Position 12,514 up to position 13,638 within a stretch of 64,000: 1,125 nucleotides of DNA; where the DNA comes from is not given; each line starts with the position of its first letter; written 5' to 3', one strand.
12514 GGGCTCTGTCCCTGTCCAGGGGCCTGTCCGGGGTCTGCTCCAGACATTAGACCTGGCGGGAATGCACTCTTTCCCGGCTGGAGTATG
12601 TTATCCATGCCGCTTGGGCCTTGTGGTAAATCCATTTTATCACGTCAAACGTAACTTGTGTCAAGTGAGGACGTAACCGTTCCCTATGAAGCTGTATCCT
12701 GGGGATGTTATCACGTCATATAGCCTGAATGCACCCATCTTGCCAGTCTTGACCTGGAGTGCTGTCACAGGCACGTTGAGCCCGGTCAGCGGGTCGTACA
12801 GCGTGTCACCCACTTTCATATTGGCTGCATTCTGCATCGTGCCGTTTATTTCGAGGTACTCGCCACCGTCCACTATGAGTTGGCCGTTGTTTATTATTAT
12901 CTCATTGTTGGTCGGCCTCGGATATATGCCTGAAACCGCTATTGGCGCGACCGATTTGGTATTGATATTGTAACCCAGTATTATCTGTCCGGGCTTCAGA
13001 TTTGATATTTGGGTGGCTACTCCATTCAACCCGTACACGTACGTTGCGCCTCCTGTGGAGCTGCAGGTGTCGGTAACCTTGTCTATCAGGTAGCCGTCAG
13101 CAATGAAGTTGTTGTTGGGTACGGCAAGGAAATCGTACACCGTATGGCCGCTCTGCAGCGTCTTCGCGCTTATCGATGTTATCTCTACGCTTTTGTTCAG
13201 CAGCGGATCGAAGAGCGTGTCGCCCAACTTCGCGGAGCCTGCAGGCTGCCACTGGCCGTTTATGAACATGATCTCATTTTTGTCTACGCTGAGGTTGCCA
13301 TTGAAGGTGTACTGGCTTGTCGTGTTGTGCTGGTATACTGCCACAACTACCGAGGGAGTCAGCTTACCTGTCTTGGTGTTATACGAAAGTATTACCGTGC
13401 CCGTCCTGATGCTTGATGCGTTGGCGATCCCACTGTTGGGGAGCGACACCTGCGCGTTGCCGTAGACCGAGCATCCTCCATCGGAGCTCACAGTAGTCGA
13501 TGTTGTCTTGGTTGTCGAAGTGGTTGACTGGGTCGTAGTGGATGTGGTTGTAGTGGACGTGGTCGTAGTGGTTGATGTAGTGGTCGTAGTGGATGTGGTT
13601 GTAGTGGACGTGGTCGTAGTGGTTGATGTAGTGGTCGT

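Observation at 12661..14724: Surface protein combining a pilin-like N-terminus, a poly-Thr stalk and two tandem C-terminal Hint (intein-like) domains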

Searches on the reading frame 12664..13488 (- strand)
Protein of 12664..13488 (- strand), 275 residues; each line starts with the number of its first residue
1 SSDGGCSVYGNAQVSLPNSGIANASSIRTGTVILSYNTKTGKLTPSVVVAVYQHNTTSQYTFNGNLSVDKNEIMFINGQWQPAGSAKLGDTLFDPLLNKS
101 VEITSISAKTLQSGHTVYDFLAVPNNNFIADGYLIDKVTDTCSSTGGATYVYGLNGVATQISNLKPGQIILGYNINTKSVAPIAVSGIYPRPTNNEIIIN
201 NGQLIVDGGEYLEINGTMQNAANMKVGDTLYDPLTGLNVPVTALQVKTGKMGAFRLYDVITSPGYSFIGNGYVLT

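Call 8: find_homologous_proteins(query=window:12664-13488:-, max_evalue=0.001)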
Query seq(275 aa) (275 aa): 16 proteins with E <= 0.001 among 732 candidates.
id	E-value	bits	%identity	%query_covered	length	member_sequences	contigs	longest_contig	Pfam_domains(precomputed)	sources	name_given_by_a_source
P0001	6.7e-175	598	100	100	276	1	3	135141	-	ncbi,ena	-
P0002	1.7e-118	413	77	89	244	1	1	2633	-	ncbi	-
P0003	8.7e-104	365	71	83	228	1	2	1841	-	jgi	jgi:hypothetical protein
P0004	1.3e-103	364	71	83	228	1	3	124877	-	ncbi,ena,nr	ncbi:hypothetical protein M1310_00735 [Candidatus Marsarchaeota archaeon]|nr:hypothetical protein [C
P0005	9.9e-102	358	71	83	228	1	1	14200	-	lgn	-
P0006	2.0e-70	255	49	100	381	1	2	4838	-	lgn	-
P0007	1.3e-65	240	49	97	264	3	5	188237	-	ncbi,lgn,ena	-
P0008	2.7e-65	239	49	97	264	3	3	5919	-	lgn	-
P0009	6.6e-65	237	52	89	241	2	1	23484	-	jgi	-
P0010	4.5e-63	231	45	99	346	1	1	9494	-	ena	-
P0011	2.3e-61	226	45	97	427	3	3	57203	-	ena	-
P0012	1.2e-58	217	42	98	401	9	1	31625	PF07591.16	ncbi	ncbi:MAG: Hint domain-containing protein, partial [Candidatus Micrarchaeaceae archaeon]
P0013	3.5e-52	196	40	98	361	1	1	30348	PF07591.16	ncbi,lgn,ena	-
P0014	1.8e-46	177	43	88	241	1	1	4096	PF07591.16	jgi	-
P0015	3.9e-44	169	40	95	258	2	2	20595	PF07591.16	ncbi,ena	-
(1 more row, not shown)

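Call 9: search_solved_structures(query=window:12664-13488:-, max_evalue=10, show_alignments=3)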
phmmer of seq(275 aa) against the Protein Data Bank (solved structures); distinct sequences matched with E-value up to 10: 1.
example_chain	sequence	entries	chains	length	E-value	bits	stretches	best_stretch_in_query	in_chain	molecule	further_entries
4e2u_A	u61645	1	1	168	0.15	14.7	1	73-134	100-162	Pho radA intein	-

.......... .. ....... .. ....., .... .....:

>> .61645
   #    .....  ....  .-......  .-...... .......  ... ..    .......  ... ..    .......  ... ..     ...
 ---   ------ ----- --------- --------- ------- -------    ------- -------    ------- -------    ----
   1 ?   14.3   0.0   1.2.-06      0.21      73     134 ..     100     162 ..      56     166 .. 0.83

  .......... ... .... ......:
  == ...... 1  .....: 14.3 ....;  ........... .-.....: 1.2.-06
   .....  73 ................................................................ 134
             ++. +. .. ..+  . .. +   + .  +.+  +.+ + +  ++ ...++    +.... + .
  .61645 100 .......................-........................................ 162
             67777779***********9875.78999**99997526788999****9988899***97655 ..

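Call 18: search_solved_structures(query=A1, max_evalue=10, show_alignments=4)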
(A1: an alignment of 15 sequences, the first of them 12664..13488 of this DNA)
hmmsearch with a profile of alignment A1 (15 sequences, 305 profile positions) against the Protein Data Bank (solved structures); distinct sequences matched with E-value up to 10: 10.
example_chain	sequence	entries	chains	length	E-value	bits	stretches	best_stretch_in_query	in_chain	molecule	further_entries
6y75_A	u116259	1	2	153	0.00035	23.1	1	179-236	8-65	NAD(P)(+)--arginine ADP-ribosyltransferase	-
6tmm_AAA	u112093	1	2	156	0.00036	23.1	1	178-235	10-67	NAD(P)(+)--arginine ADP-ribosyltransferase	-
6tmm_BBB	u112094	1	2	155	0.00038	23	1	178-235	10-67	NAD(P)(+)--arginine ADP-ribosyltransferase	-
6y75_B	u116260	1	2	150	0.00043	22.8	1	179-236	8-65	NAD(P)(+)--arginine ADP-ribosyltransferase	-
2lwy_A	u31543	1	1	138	0.0048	19.3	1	184-289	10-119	BACTERIAL INTEIN-LIKE DOMAIN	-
2jmz_A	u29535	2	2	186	0.057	15.8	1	116-171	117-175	Hypothetical protein MJ0781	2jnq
4o1s_A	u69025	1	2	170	0.069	15.6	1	251-290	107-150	V-type ATP synthase alpha chain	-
7cfv_A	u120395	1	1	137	0.11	14.9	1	66-169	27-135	Spl DnaX mini-intein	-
4e2u_A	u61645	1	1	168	0.31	13.4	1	109-168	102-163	Pho radA intein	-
8w20_A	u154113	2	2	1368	4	9.7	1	175-288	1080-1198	Intein C-terminal splicing domain-containing protein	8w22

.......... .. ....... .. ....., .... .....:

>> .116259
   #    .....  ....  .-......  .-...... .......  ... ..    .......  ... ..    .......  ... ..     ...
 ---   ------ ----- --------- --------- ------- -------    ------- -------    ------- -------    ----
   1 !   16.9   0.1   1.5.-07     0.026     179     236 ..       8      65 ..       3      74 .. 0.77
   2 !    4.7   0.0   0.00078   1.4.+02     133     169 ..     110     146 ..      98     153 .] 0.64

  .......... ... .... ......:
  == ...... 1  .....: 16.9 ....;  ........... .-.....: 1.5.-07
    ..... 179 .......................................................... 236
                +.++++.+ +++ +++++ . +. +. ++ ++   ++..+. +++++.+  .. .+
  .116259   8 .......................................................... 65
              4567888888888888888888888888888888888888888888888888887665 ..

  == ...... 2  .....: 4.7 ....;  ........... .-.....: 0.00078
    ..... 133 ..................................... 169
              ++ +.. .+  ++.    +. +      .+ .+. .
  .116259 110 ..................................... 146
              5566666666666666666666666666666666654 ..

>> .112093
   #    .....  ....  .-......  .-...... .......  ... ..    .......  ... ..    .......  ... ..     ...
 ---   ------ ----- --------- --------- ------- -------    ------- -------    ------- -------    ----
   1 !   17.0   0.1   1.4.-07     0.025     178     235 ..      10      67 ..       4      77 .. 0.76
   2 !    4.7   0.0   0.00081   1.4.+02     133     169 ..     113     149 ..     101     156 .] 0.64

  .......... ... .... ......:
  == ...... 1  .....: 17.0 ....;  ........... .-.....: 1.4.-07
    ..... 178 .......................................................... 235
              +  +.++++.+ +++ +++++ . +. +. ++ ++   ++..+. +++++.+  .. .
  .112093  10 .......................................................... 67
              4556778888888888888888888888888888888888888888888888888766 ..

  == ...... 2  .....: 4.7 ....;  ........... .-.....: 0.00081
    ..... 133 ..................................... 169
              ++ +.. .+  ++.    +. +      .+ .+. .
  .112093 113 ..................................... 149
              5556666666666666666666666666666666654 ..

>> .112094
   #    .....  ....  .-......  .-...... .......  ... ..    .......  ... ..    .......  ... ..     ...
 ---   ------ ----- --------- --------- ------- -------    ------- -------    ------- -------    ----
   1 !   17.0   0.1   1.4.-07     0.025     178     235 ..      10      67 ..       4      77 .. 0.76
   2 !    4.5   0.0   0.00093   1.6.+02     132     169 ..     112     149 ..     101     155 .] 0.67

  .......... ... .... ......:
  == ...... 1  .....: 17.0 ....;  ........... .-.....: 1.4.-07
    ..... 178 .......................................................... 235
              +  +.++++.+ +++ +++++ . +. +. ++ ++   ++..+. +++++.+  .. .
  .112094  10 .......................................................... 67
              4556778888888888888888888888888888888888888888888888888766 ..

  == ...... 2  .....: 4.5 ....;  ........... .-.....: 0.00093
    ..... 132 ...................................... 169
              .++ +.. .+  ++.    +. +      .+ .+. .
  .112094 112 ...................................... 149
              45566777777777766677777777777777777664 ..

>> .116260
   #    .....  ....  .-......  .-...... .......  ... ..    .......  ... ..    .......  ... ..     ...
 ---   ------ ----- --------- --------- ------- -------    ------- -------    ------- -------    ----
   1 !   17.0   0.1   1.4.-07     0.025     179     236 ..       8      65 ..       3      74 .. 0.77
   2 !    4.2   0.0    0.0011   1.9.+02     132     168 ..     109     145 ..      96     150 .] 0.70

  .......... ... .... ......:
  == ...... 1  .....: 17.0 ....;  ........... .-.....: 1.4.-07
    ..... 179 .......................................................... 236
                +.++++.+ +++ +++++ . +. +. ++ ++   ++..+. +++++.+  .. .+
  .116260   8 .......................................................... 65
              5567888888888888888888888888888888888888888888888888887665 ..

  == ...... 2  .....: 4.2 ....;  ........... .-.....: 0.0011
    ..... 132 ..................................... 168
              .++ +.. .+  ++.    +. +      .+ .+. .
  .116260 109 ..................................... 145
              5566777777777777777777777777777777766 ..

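Call 19: find_encoding_contigs(protein=P0001, flank=10000, max_places=4)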
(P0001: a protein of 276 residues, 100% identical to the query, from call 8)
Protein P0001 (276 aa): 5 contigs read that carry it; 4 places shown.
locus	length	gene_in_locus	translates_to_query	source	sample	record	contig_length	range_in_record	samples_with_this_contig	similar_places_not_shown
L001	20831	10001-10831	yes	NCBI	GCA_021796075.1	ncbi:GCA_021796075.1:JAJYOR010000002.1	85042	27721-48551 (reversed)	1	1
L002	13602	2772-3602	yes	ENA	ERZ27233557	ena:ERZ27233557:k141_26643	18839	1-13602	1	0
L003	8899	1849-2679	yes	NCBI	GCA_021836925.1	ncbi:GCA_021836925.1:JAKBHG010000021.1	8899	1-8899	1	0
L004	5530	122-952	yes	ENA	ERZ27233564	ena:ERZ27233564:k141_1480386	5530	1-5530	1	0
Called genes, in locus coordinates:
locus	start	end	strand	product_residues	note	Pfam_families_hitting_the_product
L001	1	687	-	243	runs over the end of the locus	PF00535:Glycos_transf_2, PF13641:Glyco_tranf_2_3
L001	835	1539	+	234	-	PF00535:Glycos_transf_2, PF13641:Glyco_tranf_2_3 (weak)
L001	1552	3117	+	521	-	PF01943:Polysacc_synt, PF13440:Polysacc_synt_3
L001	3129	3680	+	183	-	PF13563:2_5_RNA_ligase2, PF02834:LigT_PEase, PF10469:AKAP7_NLS, PF02834:LigT_PEase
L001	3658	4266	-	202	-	-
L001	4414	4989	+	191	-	PF01193:RNA_pol_L, PF01000:RNA_pol_A_bac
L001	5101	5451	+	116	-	-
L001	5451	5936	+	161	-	PF00572:Ribosomal_L13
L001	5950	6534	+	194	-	PF00380:Ribosomal_S9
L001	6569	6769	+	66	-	PF01194:RNA_pol_N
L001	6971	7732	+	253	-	PF00318:Ribosomal_S2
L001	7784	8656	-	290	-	PF01040:UbiA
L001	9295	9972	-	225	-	-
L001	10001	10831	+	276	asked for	-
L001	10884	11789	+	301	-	-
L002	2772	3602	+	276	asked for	-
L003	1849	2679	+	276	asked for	-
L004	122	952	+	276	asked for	-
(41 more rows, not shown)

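Call 23: predict_structure(alignment_id=A1)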
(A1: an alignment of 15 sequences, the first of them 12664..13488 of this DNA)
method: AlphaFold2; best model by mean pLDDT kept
length: 275 residues; sequences in the alignment: 15
mean_pLDDT: 83.8   pTM: 0.57
mean pLDDT of the five models: 83.8, 82.7, 81.3, 79.4, 75.6
residues with pLDDT >= 90: 93; 70-90: 155; 50-70: 16; < 50: 11
segments of 3 or more residues with pLDDT < 50: 1-5, 138-142
pLDDT, mean of each block of 10 residues (from residue 1): 52 90 87 87 83 81 88 86 90 92 93 80 80 72 63 87 83 86 79 87 88 91 94 92 92 82 77 88
secondary structure, 60 per line:
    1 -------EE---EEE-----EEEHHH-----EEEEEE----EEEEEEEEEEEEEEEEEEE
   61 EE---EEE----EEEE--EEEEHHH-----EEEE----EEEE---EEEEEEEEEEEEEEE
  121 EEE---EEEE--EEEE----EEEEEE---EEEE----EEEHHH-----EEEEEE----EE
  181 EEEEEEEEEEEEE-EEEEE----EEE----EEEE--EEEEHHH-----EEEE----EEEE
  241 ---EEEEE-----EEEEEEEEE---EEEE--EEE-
elements in order: E13-15 E21-23 E32-37 E42-62 E66-68 E73-76 E79-82 E91-94 E99-102 E106-123 E127-130 E133-136 E141-146 E150-153 E158-160 E169-174 E179-193 E195-199 E204-206 E211-214 E217-220 E229-232 E237-240 E244-248 E254-262 E266-269 E272-274

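Call 25: search_protein_representatives(alignment_id=A1)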
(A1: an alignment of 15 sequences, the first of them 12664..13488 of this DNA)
Query: 15 sequences, 305 profile positions. Proteins with E-value up to 0.001 (for the whole library): 2874; up to 1e-10: 695; up to 1e-30: 27. The best 150 are listed.
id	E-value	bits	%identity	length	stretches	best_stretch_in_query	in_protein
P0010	8.5e-127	438.9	-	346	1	2-304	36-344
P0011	3.5e-125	433.6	-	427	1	4-305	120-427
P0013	1.4e-115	402.1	-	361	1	2-305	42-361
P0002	2.4e-111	388.2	-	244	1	66-305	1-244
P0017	9.4e-105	366.5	-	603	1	11-305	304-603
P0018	1.2e-100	353.0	-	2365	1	14-305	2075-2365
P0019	2.1e-100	352.3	-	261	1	48-305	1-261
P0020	1.2e-93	330.1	-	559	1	19-305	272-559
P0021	2.2e-92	325.9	-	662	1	12-305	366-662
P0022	5.8e-90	318.0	-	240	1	68-305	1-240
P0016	3.5e-80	285.9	-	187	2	16-174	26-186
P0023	9.1e-67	241.8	-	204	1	105-305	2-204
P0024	5.7e-66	239.2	-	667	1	15-289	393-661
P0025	2.5e-49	184.5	-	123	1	50-172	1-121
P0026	2.9e-42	161.3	-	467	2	42-290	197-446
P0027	1.4e-39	152.6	-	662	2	44-304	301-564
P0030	1.5e-35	139.3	-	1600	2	20-236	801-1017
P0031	4.4e-35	137.7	-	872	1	41-300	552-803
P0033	8.4e-35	136.8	-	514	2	119-303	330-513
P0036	1.8e-31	125.9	-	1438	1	36-304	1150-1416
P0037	4.0e-31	124.8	-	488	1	39-304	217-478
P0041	8.7e-29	117.1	-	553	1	41-304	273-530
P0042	1.4e-28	116.4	-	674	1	24-173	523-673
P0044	2.1e-28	115.8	-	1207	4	28-192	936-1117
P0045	5.9e-28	114.3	-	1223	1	43-304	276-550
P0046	1.9e-27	112.7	-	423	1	41-304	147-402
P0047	5.8e-27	111.1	-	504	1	20-172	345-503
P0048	7.2e-27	110.8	-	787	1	22-174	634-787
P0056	3.0e-25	105.5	-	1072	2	19-178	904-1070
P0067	6.1e-23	97.9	-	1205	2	37-174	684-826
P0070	1.4e-22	96.7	-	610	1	17-173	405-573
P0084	1.9e-20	89.7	-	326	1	13-172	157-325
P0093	9.2e-20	87.4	-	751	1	34-171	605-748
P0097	1.8e-19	86.5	-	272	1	176-303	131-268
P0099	3.3e-19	85.6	-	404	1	165-304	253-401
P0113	4.8e-18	81.8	-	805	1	177-303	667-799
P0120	8.1e-18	81.1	-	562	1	181-304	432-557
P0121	8.2e-18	81.0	-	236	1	176-303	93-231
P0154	7.4e-17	77.9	-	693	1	176-303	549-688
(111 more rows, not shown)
